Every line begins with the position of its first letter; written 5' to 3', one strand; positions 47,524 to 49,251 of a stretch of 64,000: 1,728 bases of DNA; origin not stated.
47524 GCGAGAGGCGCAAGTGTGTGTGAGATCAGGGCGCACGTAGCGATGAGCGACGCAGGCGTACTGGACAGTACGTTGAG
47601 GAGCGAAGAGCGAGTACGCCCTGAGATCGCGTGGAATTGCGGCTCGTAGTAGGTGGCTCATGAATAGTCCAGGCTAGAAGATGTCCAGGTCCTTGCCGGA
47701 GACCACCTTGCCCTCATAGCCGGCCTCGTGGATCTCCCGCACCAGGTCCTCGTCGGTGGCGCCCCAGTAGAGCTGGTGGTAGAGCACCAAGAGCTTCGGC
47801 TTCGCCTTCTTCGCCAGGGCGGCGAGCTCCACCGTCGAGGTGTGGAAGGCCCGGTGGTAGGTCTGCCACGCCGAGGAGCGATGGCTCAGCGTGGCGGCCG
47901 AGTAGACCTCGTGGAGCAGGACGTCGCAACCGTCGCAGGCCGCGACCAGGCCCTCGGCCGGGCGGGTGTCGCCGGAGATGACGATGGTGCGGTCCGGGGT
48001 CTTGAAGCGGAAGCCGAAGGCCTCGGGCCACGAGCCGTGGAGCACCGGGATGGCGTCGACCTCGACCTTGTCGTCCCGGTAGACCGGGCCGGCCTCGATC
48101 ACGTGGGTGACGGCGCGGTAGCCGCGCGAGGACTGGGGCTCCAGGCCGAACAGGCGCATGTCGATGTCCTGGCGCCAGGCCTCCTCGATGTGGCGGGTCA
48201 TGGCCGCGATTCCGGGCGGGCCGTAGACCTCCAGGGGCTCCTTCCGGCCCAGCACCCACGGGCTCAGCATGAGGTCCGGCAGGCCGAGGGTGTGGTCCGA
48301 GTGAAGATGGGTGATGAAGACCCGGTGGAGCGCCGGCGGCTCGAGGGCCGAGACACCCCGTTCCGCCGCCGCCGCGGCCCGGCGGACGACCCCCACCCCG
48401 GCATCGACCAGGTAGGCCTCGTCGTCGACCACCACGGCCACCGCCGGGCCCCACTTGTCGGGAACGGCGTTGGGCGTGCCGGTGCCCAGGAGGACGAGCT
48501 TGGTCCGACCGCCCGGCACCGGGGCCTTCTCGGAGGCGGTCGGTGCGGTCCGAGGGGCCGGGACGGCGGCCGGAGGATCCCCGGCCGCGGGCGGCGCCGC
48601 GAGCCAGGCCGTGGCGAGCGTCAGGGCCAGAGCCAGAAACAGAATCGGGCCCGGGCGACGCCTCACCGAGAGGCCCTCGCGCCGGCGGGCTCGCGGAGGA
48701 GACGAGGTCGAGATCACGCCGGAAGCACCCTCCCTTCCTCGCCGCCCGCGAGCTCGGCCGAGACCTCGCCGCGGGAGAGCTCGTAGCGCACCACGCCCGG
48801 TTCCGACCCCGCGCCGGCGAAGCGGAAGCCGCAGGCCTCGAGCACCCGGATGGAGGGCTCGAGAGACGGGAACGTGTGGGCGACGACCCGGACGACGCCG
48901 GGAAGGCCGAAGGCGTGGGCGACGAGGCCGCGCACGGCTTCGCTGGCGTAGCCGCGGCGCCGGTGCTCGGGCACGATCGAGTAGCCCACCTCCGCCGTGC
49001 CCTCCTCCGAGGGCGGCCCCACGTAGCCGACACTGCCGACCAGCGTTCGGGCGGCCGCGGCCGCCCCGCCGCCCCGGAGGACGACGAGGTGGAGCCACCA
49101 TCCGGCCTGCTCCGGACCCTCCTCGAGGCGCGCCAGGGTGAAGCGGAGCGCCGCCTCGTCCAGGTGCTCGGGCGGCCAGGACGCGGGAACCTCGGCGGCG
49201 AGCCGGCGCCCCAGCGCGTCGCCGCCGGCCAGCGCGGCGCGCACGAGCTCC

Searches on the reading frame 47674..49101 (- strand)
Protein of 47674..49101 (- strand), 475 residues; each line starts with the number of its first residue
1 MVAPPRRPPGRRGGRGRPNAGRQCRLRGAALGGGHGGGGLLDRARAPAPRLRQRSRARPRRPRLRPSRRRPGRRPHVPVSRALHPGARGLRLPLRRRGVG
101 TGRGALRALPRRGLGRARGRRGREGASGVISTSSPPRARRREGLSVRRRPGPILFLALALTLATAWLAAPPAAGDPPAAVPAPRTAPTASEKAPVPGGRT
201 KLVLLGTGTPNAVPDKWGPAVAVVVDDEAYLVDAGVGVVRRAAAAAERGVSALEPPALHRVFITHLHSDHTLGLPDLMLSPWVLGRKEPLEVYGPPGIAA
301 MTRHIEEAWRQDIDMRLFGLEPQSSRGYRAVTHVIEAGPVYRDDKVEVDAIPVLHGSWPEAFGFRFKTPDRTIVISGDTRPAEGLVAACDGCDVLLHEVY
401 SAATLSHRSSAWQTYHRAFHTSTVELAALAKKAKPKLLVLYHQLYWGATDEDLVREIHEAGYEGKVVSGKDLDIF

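Call 11: search_protein_families(library=pfam, proteins=[window:47674-49101:-], max_evalue=0.01)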
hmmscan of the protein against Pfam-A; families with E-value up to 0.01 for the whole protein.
window:47674-49101:- (475 aa): 2 families
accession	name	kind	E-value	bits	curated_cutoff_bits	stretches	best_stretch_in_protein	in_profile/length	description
PF12706.13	Lactamase_B_2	-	7.4e-20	71.8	27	1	230-442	3-199/200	Beta-lactamase superfamily domain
PF00753.33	Lactamase_B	-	1.3e-12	48.5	22.7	1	220-442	6-196/196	Metallo-beta-lactamase superfamily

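Call 21: find_encoding_contigs(protein=window:47674-49101:-, flank=10000, max_places=6)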
Protein window:47674-49101:- (475 aa): no gene with exactly this product is on record in the collection.

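Call 26: find_homologous_proteins(query=window:47674-49101:-, max_evalue=1e-30)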
Query window:47674-49101:- (475 aa): 6179 proteins with E <= 1e-30 among 8000 candidates; the best 120 are listed.
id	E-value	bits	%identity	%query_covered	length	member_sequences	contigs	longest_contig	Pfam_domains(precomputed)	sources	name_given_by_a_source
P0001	1.2e-212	725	98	69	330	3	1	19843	PF12706.14,PF23023.2,PF00753.34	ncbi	-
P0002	1.9e-168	579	88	59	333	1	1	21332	PF12706.14,PF23023.2,PF00753.34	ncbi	-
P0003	7.9e-155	534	83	58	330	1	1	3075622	PF12706.14,PF23023.2,PF00753.34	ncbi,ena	-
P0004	2.0e-154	533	78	64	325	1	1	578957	PF12706.14,PF23023.2,PF00753.34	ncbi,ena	-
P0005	2.3e-153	530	83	58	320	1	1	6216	PF12706.14,PF23023.2,PF00753.34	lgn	-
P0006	9.6e-148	511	75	63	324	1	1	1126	PF12706.14,PF23023.2,PF00753.34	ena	-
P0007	1.7e-147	510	77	61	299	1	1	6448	PF12706.14,PF23023.2,PF00753.34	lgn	-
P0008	1.6e-145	504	73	65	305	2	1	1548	PF12706.14,PF23023.2,PF00753.34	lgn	-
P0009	1.7e-145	504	76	61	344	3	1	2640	PF12706.14,PF23023.2,PF00753.34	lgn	-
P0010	4.6e-145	502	78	59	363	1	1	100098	PF12706.14,PF23023.2,PF00753.34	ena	-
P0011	4.6e-145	502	78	59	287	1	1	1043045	PF12706.14,PF23023.2,PF00753.34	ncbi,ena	-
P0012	6.3e-145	502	76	62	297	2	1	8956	PF12706.14,PF23023.2,PF00753.34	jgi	-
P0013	8.5e-144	498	75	61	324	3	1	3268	PF12706.14,PF23023.2,PF00753.34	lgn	-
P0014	1.9e-143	497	75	61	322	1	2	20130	PF12706.14,PF23023.2,PF00753.34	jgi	jgi:ribonuclease BN (tRNA processing enzyme)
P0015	2.6e-143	496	78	59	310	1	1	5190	PF12706.14,PF23023.2,PF00753.34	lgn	-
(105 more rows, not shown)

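Call 28: find_encoding_contigs(protein=P0001, flank=10000, max_places=3)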
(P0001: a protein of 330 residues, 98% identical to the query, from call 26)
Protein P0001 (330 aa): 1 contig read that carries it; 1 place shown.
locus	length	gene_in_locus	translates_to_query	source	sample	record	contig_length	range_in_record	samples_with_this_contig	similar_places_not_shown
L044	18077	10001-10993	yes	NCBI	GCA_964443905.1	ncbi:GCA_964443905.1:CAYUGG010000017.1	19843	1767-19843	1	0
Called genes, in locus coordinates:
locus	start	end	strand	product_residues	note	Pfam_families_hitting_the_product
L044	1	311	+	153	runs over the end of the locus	-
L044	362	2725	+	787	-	PF03176:MMPL, PF02355:SecD_SecF_C (faint), PF02460:Patched, PF12349:Sterol-sensing, PF03176:MMPL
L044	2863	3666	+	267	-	-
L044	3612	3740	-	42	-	-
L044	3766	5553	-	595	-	-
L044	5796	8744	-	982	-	PF01804:Penicil_amidase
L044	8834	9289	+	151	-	PF00583:Acetyltransf_1, PF13673:Acetyltransf_10 (weak), PF13508:Acetyltransf_7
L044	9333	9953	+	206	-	PF13302:Acetyltransf_3, PF00583:Acetyltransf_1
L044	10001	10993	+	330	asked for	PF23023:Anti-Pycsar_Apyc1, PF00753:Lactamase_B, PF12706:Lactamase_B_2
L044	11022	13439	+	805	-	PF12704:MacB_PCD, PF02687:FtsX, PF12704:MacB_PCD, PF02687:FtsX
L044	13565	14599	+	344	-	-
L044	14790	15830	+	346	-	-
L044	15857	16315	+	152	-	PF00583:Acetyltransf_1, PF13508:Acetyltransf_7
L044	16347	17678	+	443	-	PF05138:PaaA_PaaC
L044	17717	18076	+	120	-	?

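Call 29: find_encoding_contigs(protein=P0002, flank=10000, max_places=3)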
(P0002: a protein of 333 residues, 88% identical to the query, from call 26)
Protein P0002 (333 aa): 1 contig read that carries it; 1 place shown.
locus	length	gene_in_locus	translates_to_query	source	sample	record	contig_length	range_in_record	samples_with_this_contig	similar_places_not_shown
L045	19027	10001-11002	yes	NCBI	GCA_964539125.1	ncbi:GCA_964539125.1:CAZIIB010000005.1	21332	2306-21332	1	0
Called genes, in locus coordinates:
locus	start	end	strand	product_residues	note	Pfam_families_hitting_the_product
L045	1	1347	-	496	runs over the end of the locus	-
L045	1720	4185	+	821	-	PF12704:MacB_PCD, PF02687:FtsX, PF12704:MacB_PCD, PF02687:FtsX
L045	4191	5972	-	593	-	-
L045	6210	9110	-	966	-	PF01804:Penicil_amidase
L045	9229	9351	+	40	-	-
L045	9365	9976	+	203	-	PF13302:Acetyltransf_3, PF00583:Acetyltransf_1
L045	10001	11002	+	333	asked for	PF23023:Anti-Pycsar_Apyc1, PF00753:Lactamase_B, PF12706:Lactamase_B_2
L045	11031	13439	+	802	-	PF12704:MacB_PCD, PF02687:FtsX, PF12704:MacB_PCD, PF02687:FtsX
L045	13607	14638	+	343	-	-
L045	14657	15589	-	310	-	-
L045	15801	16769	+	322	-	PF16881:LIAS_N (weak), PF04055:Radical_SAM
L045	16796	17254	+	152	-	PF00583:Acetyltransf_1, PF13673:Acetyltransf_10 (weak), PF13508:Acetyltransf_7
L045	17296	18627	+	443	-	PF05138:PaaA_PaaC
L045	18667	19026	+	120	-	?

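Call 30: find_encoding_contigs(protein=P0003, flank=10000, max_places=3)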
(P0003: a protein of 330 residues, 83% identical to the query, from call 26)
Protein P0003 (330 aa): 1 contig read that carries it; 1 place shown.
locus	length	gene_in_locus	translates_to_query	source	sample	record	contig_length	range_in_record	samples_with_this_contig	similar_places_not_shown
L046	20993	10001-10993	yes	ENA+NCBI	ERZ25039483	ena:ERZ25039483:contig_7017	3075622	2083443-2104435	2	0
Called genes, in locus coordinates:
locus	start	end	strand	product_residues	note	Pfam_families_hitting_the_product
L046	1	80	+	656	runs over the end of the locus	PF01609:DDE_Tnp_1 (weak)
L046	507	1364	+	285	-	-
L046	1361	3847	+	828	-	PF13750:Big_3_3 (faint), PF19077:Big_13 (faint), PF17957:Big_7, PF24517:CBM96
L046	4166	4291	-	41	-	-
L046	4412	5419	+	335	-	PF00106:adh_short, PF08659:KR, PF13561:adh_short_C2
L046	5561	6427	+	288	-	-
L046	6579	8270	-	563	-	PF05787:PhoX (weak)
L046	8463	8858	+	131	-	-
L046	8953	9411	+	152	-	PF00583:Acetyltransf_1, PF13673:Acetyltransf_10, PF13508:Acetyltransf_7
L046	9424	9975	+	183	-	PF13302:Acetyltransf_3, PF00583:Acetyltransf_1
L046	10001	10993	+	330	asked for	PF23023:Anti-Pycsar_Apyc1, PF00753:Lactamase_B, PF12706:Lactamase_B_2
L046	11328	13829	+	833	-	PF12704:MacB_PCD, PF02687:FtsX, PF12704:MacB_PCD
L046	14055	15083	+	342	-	-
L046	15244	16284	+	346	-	-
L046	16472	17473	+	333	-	PF16881:LIAS_N (weak), PF04055:Radical_SAM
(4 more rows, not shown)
